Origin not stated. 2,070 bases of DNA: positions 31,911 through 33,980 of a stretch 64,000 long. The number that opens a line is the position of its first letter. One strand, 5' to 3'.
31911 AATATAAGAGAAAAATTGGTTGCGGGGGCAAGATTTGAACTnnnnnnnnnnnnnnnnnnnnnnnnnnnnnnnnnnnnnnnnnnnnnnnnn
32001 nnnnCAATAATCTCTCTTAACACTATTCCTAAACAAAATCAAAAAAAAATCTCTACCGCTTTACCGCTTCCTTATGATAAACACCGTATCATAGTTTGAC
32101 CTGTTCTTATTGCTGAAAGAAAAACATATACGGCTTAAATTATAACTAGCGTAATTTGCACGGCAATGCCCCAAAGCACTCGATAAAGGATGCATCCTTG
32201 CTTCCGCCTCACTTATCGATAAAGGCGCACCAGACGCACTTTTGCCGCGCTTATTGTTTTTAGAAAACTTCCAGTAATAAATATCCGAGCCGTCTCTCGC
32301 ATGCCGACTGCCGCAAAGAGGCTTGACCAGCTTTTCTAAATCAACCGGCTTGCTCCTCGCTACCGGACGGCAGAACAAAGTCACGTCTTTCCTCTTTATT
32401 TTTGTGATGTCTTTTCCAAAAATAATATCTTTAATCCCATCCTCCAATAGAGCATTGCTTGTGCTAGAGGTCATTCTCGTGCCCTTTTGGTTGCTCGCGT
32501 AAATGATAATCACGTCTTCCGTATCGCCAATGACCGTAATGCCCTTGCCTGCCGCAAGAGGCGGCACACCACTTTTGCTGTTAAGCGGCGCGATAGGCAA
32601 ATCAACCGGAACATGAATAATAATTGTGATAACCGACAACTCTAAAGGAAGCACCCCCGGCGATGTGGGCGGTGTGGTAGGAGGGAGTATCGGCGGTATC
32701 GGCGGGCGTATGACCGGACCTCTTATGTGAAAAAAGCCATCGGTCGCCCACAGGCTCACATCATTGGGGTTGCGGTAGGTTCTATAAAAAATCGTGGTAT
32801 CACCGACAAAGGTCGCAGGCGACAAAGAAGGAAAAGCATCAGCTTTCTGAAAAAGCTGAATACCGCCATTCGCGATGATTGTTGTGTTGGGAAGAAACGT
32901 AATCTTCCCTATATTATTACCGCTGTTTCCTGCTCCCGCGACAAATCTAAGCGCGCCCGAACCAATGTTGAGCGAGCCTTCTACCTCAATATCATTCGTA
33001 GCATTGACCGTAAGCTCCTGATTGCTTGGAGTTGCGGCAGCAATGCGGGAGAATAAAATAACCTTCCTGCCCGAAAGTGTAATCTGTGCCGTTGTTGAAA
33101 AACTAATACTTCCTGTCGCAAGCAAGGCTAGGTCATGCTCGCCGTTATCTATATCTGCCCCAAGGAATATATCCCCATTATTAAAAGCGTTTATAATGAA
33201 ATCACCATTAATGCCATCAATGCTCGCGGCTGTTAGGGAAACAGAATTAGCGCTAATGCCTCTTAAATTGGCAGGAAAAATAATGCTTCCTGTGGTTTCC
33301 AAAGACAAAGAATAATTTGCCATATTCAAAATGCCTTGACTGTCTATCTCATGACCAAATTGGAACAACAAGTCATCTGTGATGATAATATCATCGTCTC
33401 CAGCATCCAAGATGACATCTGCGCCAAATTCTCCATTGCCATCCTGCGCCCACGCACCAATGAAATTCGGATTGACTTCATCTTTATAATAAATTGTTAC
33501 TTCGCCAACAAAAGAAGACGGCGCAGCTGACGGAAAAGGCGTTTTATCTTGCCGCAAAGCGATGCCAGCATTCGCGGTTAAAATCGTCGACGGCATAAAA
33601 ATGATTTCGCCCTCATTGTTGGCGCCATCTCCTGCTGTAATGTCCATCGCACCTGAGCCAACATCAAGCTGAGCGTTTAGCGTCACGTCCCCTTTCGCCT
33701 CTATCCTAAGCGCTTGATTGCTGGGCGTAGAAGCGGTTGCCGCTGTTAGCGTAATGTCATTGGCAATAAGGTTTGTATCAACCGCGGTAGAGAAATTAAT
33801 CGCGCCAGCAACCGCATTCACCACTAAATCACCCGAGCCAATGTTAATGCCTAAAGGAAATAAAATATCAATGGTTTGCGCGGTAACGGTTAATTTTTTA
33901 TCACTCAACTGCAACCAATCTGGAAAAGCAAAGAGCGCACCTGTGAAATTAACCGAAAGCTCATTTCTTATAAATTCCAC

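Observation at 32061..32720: Distinct ~200-aa C-terminal module after a proline-rich linker in the 1488-aa TPS protein, with no immunity-like ORF downstream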

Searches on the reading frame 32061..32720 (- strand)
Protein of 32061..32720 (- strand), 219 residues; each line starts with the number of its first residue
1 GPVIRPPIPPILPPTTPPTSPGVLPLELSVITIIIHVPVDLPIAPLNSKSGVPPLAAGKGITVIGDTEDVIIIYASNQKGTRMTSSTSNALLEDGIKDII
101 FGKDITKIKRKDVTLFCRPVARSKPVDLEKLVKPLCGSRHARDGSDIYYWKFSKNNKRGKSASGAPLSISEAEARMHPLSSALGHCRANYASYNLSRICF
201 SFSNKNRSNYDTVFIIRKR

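Call 9: find_homologous_proteins(query=window:32064-32645:-, max_evalue=0.01)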
Query seq(194 aa): 125 candidates shared short words with the query, none scored E <= 0.01.

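Call 10: find_related_loci(query=window:32061-32720:-, collection=genome_contigs, flank=10000)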
Query window:32061-32720:- (219 aa) in genome_contigs; peptide patterns used: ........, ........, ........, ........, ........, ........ (x = any residue, [..] = any of these).
226 stretches matched a pattern, but none encodes a relative of the query by tblastn (E <= 1e-3).

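Call 24: search_protein_representatives(protein=window:32061-32645:-)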
Query: 194 residues. Proteins with E-value up to 0.001 (for the whole library): 4; up to 1e-10: 1; up to 1e-30: 0. The best 4 are listed.
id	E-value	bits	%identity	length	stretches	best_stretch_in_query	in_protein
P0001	5.5e-20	88.3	89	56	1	88-133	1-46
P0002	4.6e-07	46.2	42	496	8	75-117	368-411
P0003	5.5e-04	36.2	32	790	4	87-166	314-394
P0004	6.1e-04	36.0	30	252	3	118-185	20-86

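Call 27: find_related_loci(query=window:32061-32720:-, collection=metagenome_contigs, flank=10000)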
Query window:32061-32720:- (219 aa) in metagenome_contigs; peptide patterns used: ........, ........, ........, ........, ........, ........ (x = any residue, [..] = any of these).
479 stretches matched a pattern, but none encodes a relative of the query by tblastn (E <= 1e-3).

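Call 31: find_encoding_contigs(protein=P0001, flank=10000, max_places=4)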
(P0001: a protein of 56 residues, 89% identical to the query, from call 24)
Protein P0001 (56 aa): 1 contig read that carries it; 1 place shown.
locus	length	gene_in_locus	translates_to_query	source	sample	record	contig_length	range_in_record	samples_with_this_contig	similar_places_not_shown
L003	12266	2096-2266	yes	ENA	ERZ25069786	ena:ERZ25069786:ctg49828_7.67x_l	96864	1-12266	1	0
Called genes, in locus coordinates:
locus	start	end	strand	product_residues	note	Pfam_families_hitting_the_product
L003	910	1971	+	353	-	-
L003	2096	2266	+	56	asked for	-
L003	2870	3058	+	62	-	PF12728:HTH_17 (weak)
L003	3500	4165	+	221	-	PF13481:AAA_25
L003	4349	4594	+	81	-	-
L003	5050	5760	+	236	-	PF09565:RE_NgoFVII (faint), PF13091:PLDc_2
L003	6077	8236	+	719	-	PF00176:SNF2-rel_dom, PF00271:Helicase_C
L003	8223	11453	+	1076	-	PF02384:N6_Mtase (faint), PF20473:MmeI_Mtase, PF07669:Eco57I, PF12950:TaqI_C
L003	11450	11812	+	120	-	PF10711:DUF2513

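Call 32: search_protein_families(library=ncbifam, proteins=[window:32064-32720:-], max_evalue=1)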
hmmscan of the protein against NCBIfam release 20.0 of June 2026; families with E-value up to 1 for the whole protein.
window:32064-32720:- (219 aa): 0 families

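Call 33: search_solved_structures(query=window:32064-32720:-, max_evalue=10)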
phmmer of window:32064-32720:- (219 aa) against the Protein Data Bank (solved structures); distinct sequences matched with E-value up to 10: 1.
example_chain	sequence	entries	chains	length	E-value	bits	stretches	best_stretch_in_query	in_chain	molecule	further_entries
12sn_C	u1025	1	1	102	2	11.4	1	94-150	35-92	Non-structural protein 7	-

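Call 49: search_dna_similar(query=window:32064-32720:-, collection=plasmids, mode=protein, max_evalue=1, max_rows=10)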
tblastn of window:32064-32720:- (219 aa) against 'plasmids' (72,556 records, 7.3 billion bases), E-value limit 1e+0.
No match.

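Call 50: search_dna_similar(query=window:32064-32720:-, collection=phages, mode=protein, max_evalue=1, max_rows=10)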
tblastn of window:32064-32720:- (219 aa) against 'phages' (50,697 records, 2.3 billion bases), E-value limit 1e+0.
No match.

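Call 65: predict_structure(protein=window:32064-32645:-)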
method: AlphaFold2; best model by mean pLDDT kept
length: 194 residues; sequences in the alignment: 1
mean_pLDDT: 31.7   pTM: 0.30
mean pLDDT of the five models: 31.7, 31.2, 30.5, 29.9, 26.7
residues with pLDDT >= 90: 0; 70-90: 0; 50-70: 3; < 50: 191
segments of 3 or more residues with pLDDT < 50: 1-47, 51-188, 190-194
pLDDT, mean of each block of 10 residues (from residue 1): 25 26 36 41 45 33 26 24 29 42 41 27 26 26 31 24 24 30 41 40
secondary structure, 60 per line:
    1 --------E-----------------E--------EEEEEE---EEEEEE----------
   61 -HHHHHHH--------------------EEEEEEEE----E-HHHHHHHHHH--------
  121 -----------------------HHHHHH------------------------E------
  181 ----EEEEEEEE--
elements in order: E36-41 E45-50 H62-68 E89-96 H103-112 H144-149 E185-192

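Call 68: find_related_loci(query=window:32064-32645:-, collection=viral_contigs, flank=3000)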
Query window:32064-32645:- (194 aa) in viral_contigs; peptide patterns used: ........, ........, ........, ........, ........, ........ (x = any residue, [..] = any of these).
20 stretches matched a pattern, but none encodes a relative of the query by tblastn (E <= 1e-3).

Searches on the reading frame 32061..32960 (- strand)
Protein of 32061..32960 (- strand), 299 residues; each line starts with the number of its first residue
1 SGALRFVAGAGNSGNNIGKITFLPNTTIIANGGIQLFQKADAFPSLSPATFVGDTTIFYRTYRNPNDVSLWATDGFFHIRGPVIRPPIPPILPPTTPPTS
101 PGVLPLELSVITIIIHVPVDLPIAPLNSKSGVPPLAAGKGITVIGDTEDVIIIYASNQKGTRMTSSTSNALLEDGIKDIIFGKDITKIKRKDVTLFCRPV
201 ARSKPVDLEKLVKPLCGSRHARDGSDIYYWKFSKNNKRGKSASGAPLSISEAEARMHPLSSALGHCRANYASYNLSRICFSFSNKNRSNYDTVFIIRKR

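Call 7: search_protein_families(library=pfam, proteins=[window:32061-32960:-], max_evalue=10)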
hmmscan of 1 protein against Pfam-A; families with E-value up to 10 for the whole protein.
window:32061-32960:- (299 aa): 0 families

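Call 23: predict_structure(protein=window:32064-32960:-)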
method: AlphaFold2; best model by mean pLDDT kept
length: 299 residues; sequences in the alignment: 1
mean_pLDDT: 34.3   pTM: 0.31
mean pLDDT of the five models: 34.3, 30.4, 29.0, 27.6, 26.6
residues with pLDDT >= 90: 0; 70-90: 0; 50-70: 23; < 50: 276
segments of 3 or more residues with pLDDT < 50: 1-142, 157-194, 198-200, 202-205, 208-290, 297-299
pLDDT, mean of each block of 10 residues (from residue 1): 27 33 35 35 31 36 35 32 33 41 27 25 27 39 50 49 28 31 30 46 49 37 33 26 26 26 29 28 36 51
secondary structure, 60 per line:
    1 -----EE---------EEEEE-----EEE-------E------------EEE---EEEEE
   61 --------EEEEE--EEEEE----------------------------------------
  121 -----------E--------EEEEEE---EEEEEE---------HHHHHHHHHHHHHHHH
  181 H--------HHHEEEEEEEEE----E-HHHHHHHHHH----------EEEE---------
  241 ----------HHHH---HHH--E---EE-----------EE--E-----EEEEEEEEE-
elements in order: E17-21 E27-29 E50-52 E56-60 E69-73 E76-80 E141-146 E150-155 H165-181 E193-201 H208-217 E228-231 H251-254 E290-298

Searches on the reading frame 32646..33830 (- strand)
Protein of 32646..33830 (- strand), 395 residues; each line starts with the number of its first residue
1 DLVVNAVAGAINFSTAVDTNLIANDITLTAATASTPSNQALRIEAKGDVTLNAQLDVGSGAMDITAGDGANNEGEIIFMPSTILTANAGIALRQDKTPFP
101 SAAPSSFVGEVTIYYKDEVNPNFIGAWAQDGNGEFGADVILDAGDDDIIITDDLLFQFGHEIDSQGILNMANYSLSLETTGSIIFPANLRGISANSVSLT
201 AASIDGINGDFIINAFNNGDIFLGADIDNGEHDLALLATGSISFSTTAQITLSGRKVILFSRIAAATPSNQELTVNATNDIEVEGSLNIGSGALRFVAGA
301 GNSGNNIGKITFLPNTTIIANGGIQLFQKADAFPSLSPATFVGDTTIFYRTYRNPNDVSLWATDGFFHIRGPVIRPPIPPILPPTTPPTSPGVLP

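Call 37: find_related_loci(query=window:32646-33830:-, collection=metagenome_contigs, flank=10000)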
Query window:32646-33830:- (395 aa) in metagenome_contigs; peptide patterns used: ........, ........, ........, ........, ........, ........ (x = any residue, [..] = any of these).
164 stretches matched a pattern, but none encodes a relative of the query by tblastn (E <= 1e-3).
